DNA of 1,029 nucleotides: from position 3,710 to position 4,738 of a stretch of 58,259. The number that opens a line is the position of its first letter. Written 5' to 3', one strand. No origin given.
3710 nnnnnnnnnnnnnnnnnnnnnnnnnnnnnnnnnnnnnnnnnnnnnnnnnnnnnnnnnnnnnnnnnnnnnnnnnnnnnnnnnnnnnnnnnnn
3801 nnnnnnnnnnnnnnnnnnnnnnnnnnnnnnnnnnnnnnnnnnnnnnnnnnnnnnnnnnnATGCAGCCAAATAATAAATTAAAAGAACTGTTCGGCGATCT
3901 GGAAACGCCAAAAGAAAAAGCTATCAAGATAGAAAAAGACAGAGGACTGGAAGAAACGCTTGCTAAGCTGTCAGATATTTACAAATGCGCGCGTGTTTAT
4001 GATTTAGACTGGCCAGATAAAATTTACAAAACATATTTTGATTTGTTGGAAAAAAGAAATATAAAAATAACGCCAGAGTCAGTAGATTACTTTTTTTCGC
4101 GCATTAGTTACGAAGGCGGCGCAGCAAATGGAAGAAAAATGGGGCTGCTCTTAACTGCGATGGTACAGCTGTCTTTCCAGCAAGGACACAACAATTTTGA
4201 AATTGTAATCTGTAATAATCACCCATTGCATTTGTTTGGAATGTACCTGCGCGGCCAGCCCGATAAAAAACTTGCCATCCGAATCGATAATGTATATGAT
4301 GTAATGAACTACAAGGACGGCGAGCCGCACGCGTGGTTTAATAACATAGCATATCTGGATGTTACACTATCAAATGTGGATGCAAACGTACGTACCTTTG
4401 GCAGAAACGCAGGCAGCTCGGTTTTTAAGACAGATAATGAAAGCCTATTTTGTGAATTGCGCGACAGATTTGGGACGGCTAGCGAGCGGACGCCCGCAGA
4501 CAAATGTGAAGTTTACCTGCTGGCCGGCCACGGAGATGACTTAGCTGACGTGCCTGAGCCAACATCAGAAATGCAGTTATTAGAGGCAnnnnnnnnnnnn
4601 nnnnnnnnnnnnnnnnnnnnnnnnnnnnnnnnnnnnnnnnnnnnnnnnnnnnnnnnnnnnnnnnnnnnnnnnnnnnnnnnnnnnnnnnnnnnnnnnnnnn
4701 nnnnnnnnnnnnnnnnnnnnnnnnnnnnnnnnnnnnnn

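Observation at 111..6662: Divergent P-loop NTPase plus six tandem paralogs of an unrecognised family: candidate undescribed multi-subunit system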

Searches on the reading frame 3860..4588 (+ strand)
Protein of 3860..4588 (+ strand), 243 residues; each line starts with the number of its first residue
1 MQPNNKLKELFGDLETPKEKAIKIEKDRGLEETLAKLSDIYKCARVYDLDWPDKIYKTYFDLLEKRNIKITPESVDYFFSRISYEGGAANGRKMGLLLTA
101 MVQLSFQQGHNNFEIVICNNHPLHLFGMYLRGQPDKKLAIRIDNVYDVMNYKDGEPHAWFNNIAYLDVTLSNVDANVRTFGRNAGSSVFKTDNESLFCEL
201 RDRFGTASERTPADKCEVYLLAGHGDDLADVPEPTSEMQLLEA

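Call 4: search_protein_families(library=pfam, proteins=[window:3860-4588:+], max_evalue=1)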
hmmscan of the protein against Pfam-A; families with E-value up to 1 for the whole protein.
window:3860-4588:+ (243 aa): 0 families

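Call 9: search_protein_families(library=ncbifam, proteins=[window:3860-4588:+], max_evalue=1)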
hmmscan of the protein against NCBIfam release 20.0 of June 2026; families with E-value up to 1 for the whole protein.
window:3860-4588:+ (243 aa): 0 families

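Call 11: search_protein_families(library=padloc, proteins=[window:3860-4588:+], max_evalue=1)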
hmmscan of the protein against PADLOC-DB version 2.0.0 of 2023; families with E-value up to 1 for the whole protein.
window:3860-4588:+ (243 aa): 0 families

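Call 28: predict_structure(alignment_id=A2)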
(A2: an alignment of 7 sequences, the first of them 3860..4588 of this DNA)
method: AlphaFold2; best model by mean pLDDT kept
length: 243 residues; sequences in the alignment: 7
mean_pLDDT: 68.6   pTM: 0.69
mean pLDDT of the five models: 68.6, 67.8, 66.5, 59.1, 57.7
residues with pLDDT >= 90: 34; 70-90: 99; 50-70: 47; < 50: 63
segments of 3 or more residues with pLDDT < 50: 1-8, 11-26, 148-151, 210-217, 219-243
pLDDT, mean of each block of 10 residues (from residue 1): 44 40 49 86 66 87 89 85 62 86 94 78 81 90 65 63 88 68 80 77 57 45 38 38 39
secondary structure, 60 per line:
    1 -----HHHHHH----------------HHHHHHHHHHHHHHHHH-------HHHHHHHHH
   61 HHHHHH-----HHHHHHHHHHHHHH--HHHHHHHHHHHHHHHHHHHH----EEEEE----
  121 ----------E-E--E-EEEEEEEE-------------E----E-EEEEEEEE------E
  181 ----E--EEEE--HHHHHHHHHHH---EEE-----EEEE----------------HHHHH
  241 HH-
elements in order: H6-11 H28-44 H52-66 H72-85 H88-107 E112-116 E138-145 E166-173 E188-191 H194-204 E208-210 E216-219 H236-242

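Call 33: fold_search(model_id=the predicted structure, library=pdb)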
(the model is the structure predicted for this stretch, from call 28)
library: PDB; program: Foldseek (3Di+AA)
matches with E <= 10: 72; with E <= 0.001: 0
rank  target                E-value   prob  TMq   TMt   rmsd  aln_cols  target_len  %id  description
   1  3j95_F                1.7e+00  0.01  0.12  0.08  18.0       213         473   12  Structure of ADP-bound N-ethylmaleimide sensitive factor determined by single particle cryoelectron microscopy (released 2015-01-28)
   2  9hcj_P0               1.9e+00  0.04  0.14  0.05  19.6       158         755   12  D. discoideum nuclear pore complex (released 2024-12-25)
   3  2b4q_B                2.2e+00  0.01  0.12  0.12  11.4       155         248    8  Pseudomonas aeruginosa RhlG/NADP active-site complex (released 2006-05-02)
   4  3hm2_G                2.5e+00  0.05  0.17  0.22  13.3       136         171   10  Crystal Structure of Putative Precorrin-6Y C5,15-Methyltransferase Targeted Domain from Corynebacterium diphtheriae (released 2009-07-07)
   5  5olr_C                3.0e+00  0.05  0.19  0.13   8.6       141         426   10  Rhamnogalacturonan lyase (released 2017-11-29)
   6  5t1o_MODEL_1_B        3.0e+00  0.04  0.18  0.17  13.2       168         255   14  Solution-state NMR and SAXS structural ensemble of NPr (1-85) in complex with EIN-Ntr (170-424) (released 2016-11-16)
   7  2vdu_E                3.6e+00  0.06  0.19  0.22  11.1       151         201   11  Structure of trm8-trm82, THE YEAST TRNA m7G methylation complex (released 2007-12-18)
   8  7f67_C                3.6e+00  0.03  0.18  0.14  20.4       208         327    7  eIF2B-SFSV NSs-2-eIF2 (released 2021-12-01)
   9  4ava                  4.0e+00  0.08  0.10  0.08   3.9        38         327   13  Crystal structure of protein lysine acetyltransferase Rv0998 from Mycobacterium tuberculosis (released 2012-07-11)
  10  3di0_A                4.0e+00  0.02  0.15  0.13  14.7       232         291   10  Crystal Structure of Dihydrodipicolinate synthase from Staphylococcus aureus (released 2008-08-12)
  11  3hwk_E                4.5e+00  0.05  0.13  0.09  12.0        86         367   17  Crystal structure of methylcitrate synthase from Mycobacterium tuberculosis (released 2009-06-30)
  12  4xky_A                4.5e+00  0.02  0.18  0.16  12.1       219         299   10  Structure of dihydrodipicolinate synthase from the commensal bacterium Bacteroides thetaiotaomicron at 2.1 A resolutio (released 2015-04-01)
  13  9fou_A                4.5e+00  0.02  0.16  0.13  13.8       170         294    9  Acetophenone carboxylase subunit epsilon ApcE (released 2025-12-24)
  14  9ub7_C                4.8e+00  0.02  0.13  0.12  13.3       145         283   13  Structure of glycosylphosphatidylinositol transamidase,state 1 (released 2026-04-08)
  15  8eq8_B                5.1e+00  0.03  0.12  0.13  12.3       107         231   13  The crystal structure of 14-3-3 Beta containing 3-nitrotyrosine at position Y130 (released 2023-01-25)
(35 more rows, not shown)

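Call 35: search_protein_families(library=pfam, alignment_id=A3, max_evalue=0.01)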
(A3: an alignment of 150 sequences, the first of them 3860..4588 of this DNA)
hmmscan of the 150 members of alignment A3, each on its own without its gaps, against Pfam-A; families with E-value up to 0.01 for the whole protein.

A. member 1, window:3860-4588:+ (243 aa): 0 families

B. families by the number of members that match (of 150 scanned): 10 families
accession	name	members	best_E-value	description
PF01493.24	GXGXG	7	9.4e-05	GXGXG motif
PF12541.14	DUF3737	5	0.00014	Protein of unknown function (DUF3737)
PF22116.1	DUF6944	1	0.00039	Family of unknown function (DUF6944)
PF14050.11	Nudc_N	1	0.0011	N-terminal conserved domain of Nudc.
PF10390.15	ELL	1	0.0014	RNA polymerase II elongation factor ELL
PF19571.5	ACT_8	1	0.0016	ACT domain pair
PF25751.1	Methanobactin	1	0.0019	Methanobactin copper-binding peptide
PF18962.6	Por_Secre_tail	1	0.0032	Secretion system C-terminal sorting domain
PF08034.16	TES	1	0.0062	Trematode eggshell synthesis protein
PF10504.14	DUF2452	1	0.0097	Protein of unknown function (DUF2452)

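Call 37: find_homologous_proteins(query=A3, max_evalue=0.001)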
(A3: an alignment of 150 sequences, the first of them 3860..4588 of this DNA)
Query A3 (150 sequences) (243 aa, profile of the alignment): 13 proteins with E <= 0.001 among 8000 candidates.
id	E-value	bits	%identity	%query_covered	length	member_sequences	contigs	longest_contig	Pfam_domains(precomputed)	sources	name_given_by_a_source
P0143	1.9e-50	190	21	31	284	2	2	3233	-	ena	-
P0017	1.7e-40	157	61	97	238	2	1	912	-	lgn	-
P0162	1.5e-38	151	24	71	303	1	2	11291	-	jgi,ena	jgi:hypothetical protein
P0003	4.2e-36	143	100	100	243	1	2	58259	-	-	-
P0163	1.3e-13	69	-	-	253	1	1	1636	PF01493.26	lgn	-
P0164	3.1e-12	65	31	12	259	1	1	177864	PF01493.26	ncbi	ncbi:MAG: hypothetical protein QXJ68_00795 [Methanocellales archaeon]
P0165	3.6e-7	48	54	5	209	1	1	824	PF01493.26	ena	-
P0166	4.0e-7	48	40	8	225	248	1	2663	PF01493.26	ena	-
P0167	4.0e-7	48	40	8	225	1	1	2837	PF01493.26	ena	-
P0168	4.5e-7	48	40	8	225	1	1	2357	PF01493.26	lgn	-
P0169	1.0e-6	46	38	10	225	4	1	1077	PF01493.26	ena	-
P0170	4.3e-6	44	32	12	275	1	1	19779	PF01493.26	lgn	-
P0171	1.2e-4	40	50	9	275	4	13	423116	PF01493.26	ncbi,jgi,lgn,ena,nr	ncbi:MAG: formylmethanofuran dehydrogenase subunit C [Candidatus Jordarchaeales archaeon]|nr:formylm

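Call 42: find_related_loci(query=A2, collection=genome_contigs, flank=10000)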
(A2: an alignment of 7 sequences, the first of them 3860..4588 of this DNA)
Query A2 (243 aa) in genome_contigs; peptide patterns used: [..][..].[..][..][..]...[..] (x = any residue, [..] = any of these).
26 stretches matched a pattern; 2 encode a relative of the query (tblastn E <= 1e-3); 2 distinct loci.
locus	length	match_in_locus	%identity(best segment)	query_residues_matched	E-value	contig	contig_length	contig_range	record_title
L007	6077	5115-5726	37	3-200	1e-33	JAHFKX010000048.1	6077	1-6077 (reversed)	MAG: Candidatus Woesearchaeota archaeon isolate nzgw42 NODE_44753_length_6078_cov_3.146215, whole genome shotgun sequenc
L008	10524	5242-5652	28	7-142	2e-15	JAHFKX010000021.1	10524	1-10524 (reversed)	MAG: Candidatus Woesearchaeota archaeon isolate nzgw42 NODE_12102_length_10525_cov_2.898116, whole genome shotgun sequen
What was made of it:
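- Tried and rejected: The genome scan found only the nzgw42 MAG (call 42).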

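Call 44: search_protein_families(library=pfam, proteins=[L008:393-1880:+, L008:1898-3733:+, L008:3687-4466:+, L008:4436-5230:+, L008:5230-6186:+, L008:6245-6859:+, L008:6863-7678:-], max_evalue=0.01)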
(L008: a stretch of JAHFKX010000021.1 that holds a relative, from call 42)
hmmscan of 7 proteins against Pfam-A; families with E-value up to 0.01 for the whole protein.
L008:393-1880:+ (496 aa): 6 families
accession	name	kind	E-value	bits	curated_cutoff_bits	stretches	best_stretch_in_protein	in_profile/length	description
PF17863.7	AAA_lid_2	-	4.7e-08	33.1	22.7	1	351-401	7-57/74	AAA lid domain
PF07728.20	AAA_5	-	0.0001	22.7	22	1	54-188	2-139/139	AAA domain (dynein-related subfamily)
PF00004.35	AAA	-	0.00025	21.9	21.2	1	54-194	1-129/131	ATPase family associated with various cellular activities (AAA)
PF07726.17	AAA_3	-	0.0021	18.4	27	1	54-188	2-129/131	ATPase family associated with various cellular activities (AAA)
PF13401.12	AAA_22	-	0.0067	17.2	27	0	52-136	6-97/130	AAA domain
PF00158.32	Sigma54_activat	-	0.0098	16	20.2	0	53-154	24-124/168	Sigma-54 interaction domain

L008:1898-3733:+ (612 aa): 1 family
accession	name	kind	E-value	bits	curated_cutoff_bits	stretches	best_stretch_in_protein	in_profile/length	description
PF13519.12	VWA_2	-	0.0019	19.2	27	0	393-465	2-78/107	von Willebrand factor type A domain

L008:3687-4466:+ (260 aa): 0 families

L008:4436-5230:+ (265 aa): 0 families

L008:5230-6186:+ (319 aa): 1 family
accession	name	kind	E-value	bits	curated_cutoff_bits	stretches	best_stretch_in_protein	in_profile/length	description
PF01493.24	GXGXG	-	9.4e-05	22.5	32.5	0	132-203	27-95/190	GXGXG motif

L008:6245-6859:+ (205 aa): 1 family
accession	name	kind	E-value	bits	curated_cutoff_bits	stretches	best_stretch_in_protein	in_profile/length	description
PF02674.22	Colicin_V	-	0.0078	16.6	29.3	0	23-93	52-123/144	Colicin V production protein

L008:6863-7678:- (271 aa): 9 families
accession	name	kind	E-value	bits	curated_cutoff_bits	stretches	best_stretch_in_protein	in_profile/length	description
PF02475.24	TRM5-TYW2_MTfase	-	1.4e-47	162.1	28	1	95-232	2-142/164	TRM5/TYW2 methyltransferase domain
PF25133.1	TYW2_N_2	-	5.7e-18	65.3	27.7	1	13-87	3-76/79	TYW2 N-terminal domain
PF13847.12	Methyltransf_31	-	0.00061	19.9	27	1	128-223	3-107/145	Methyltransferase domain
PF05175.20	MTS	-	0.00071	19.7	23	1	128-199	31-103/170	Methyltransferase small domain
PF02390.23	Methyltransf_4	-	0.0014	18.5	24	1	130-187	3-60/173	Putative methyltransferase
PF13649.12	Methyltransf_25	-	0.0019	19.3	27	1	132-220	1-96/97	Methyltransferase domain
PF02527.21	GidB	-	0.0022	17.8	27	1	125-232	44-154/184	rRNA small subunit methyltransferase G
PF01269.23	Fibrillarin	-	0.0056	16.3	27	1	151-198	95-137/227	Fibrillarin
PF09445.16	Methyltransf_15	-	0.007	16.4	22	1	130-188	2-59/165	RNA cap guanine-N2 methyltransferase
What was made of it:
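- On GXGXG superfamily (PF01493; FwdC / GltB C-terminal domain): Only 7 of 150 family members give weak sub-threshold matches, the best at E 9.4e-5 with 22.5 bits against a cutoff of 32.5 (calls 35, 44).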

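Call 46: find_encoding_contigs(protein=P0162, flank=10000, max_places=3)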
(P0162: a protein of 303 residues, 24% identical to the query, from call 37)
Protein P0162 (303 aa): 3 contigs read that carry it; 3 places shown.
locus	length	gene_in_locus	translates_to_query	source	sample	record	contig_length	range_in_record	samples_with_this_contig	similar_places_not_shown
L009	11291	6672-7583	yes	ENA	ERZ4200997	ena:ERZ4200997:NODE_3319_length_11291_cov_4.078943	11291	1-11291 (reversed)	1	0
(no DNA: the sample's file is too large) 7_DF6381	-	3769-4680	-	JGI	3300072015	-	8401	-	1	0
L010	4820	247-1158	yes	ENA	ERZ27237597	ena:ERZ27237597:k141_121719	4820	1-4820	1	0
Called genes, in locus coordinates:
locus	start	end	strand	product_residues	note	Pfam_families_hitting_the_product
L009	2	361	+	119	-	?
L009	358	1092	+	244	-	-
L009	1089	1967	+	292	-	-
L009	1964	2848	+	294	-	-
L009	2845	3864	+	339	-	-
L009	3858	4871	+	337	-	-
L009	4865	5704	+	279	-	-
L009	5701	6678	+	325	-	-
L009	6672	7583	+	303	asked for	-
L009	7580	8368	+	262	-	-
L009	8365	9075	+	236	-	-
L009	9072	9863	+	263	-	-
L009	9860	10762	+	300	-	-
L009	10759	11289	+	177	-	?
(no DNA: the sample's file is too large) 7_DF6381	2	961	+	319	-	?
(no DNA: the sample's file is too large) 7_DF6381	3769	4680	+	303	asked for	-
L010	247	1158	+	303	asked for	-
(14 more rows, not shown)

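Call 51: predict_structure(alignment_id=A3)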
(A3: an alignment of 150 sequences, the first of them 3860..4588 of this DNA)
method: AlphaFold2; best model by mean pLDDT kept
length: 243 residues; sequences in the alignment: 150
mean_pLDDT: 85.7   pTM: 0.82
mean pLDDT of the five models: 85.7, 85.0, 84.4, 83.8, 83.8
residues with pLDDT >= 90: 142; 70-90: 67; 50-70: 21; < 50: 13
segments of 3 or more residues with pLDDT < 50: 234-243
pLDDT, mean of each block of 10 residues (from residue 1): 71 78 86 96 86 95 98 96 84 95 98 92 92 98 82 76 97 84 95 92 82 91 61 46 42
secondary structure, 60 per line:
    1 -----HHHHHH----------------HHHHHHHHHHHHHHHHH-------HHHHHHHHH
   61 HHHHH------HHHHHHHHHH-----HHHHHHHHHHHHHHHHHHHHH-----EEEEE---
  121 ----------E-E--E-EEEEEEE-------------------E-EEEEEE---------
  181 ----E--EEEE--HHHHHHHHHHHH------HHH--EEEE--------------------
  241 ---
elements in order: H6-11 H28-44 H52-65 H72-81 H87-107 E113-117 E138-144 E166-171 E188-191 H194-205 E217-220
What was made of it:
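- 3860..4591 (+): Paralog 4 (243 aa); TAATG junction. This is the modelled protein: N-terminal peptide, four helices, short beta region, C-terminal cap. AF2 model with pLDDT 85.7 and pTM 0.82 (call 51).
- On GXGXG superfamily (PF01493; FwdC / GltB C-terminal domain): The AF2 model has 4-5 short strands (call 51).
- AF2 places residues 1-30 with pLDDT 71-86 (call 51). The helical domain and the C-terminal cap appear to close both ends of the short beta-helix (call 51).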

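Call 56: fold_search(model_id=the predicted structure, library=pdb)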
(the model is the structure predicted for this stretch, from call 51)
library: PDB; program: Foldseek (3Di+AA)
matches with E <= 10: 165; with E <= 0.001: 0
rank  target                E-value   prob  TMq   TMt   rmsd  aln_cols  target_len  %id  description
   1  4onq_B                3.8e-01  0.05  0.14  0.11  16.5       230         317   13  Crystal structure of ntDRM E283S/R309S/F310S/Y590S/D591S mutant (released 2014-06-04)
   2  4onq_A                4.3e-01  0.04  0.11  0.09  16.8       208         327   12  Crystal structure of ntDRM E283S/R309S/F310S/Y590S/D591S mutant (released 2014-06-04)
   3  7c9k_A                4.6e-01  0.04  0.15  0.16  16.1       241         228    9  Crystal Structure of E84Q mutant of CntL in complex with SAM (released 2021-04-28)
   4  7mxg_A                7.5e-01  0.06  0.16  0.09   9.8       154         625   10  PRMT5(M420T mutant):MEP50 complexed with inhibitor PF-06855800 (released 2021-11-17)
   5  4onj_A                7.5e-01  0.03  0.13  0.10  16.9       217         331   13  Crystal structure of the catalytic domain of ntDRM (released 2014-06-04)
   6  3ppg                  7.9e-01  0.06  0.22  0.09  14.6       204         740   11  Crystal structure of the Candida albicans methionine synthase by surface entropy reduction, alanine variant with zinc (released 2011-10-12)
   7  7cj9_F                8.4e-01  0.05  0.20  0.18  16.1       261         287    8  Crystal structure of N-terminal His-tagged D-allulose 3-epimerase from Methylomonas sp. with additional C-terminal res (released 2021-04-21)
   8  5l0y_C                1.1e+00  0.11  0.13  0.19   9.0        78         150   12  Crystal Structure of a Sec72-ssa1 c-terminal peptide fusion protein (released 2017-03-22)
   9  9e3a_J                1.1e+00  0.04  0.20  0.19  10.9       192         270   11  Cryo-EM structure of PRMT5/WDR77 in complex with 6S complex (pICln PBM local refinement) (released 2025-02-19)
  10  3hjz                  1.6e+00  0.02  0.15  0.12  14.4       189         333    6  The structure of an aldolase from Prochlorococcus marinus (released 2009-06-09)
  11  7blf_B                1.9e+00  0.04  0.17  0.13  12.0       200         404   10  Crystal structure of ene-reductase OYE4 from Botryotinia fuckeliana (BfOYE4) (released 2022-07-13)
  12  7uy1_A                2.2e+00  0.02  0.18  0.10  10.8       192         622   11  HUMAN PRMT5:MEP50 COMPLEX WITH MTA and Fragment 5 Bound (released 2022-10-05)
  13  2pyh_B                2.2e+00  0.02  0.13  0.10  10.5       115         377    8  Azotobacter vinelandii Mannuronan C-5 epimerase AlgE4 A-module complexed with mannuronan trisaccharide (released 2008-05-27)
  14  7mjz                  2.2e+00  0.02  0.15  0.11  13.1       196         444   12  The structure of MiaB with pentasulfide bridge (released 2021-09-15)
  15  9jyx_C                2.2e+00  0.01  0.14  0.13  19.0       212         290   13  Crystal structure of Nir2 DDHD domain (released 2025-10-15)
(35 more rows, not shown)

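Call 80: search_solved_structures(query=A7, max_evalue=1)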
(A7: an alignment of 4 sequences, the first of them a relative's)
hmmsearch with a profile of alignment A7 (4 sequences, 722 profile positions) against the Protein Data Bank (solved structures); distinct sequences matched with E-value up to 1: 2.
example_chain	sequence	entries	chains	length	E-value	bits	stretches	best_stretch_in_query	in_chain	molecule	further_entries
2lwd_A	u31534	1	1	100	0.36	12.5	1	593-658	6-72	Probable ATP-dependent RNA helicase DDX58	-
2lwe_A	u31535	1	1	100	0.44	12.2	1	593-657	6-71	Probable ATP-dependent RNA helicase DDX58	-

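Call 81: search_solved_structures(query=L008:393-1880:+, max_evalue=0.001)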
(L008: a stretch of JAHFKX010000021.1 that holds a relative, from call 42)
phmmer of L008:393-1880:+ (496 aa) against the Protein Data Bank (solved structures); distinct sequences matched with E-value up to 0.001: 0.

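Call 88: search_dna_similar(query=L008:5230-6186:+, collection=phages, mode=protein, max_evalue=0.001, max_rows=10)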
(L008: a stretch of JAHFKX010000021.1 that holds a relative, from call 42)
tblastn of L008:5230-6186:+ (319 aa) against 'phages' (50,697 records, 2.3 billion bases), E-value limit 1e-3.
No match.

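Call 89: search_dna_similar(query=window:3860-4588:+, collection=plasmids, mode=protein, max_evalue=0.001, max_rows=10)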
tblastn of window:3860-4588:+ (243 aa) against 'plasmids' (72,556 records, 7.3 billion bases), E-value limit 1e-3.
No match.
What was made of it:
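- Tried and rejected: Phage and plasmid collections had no match (calls 88, 89).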
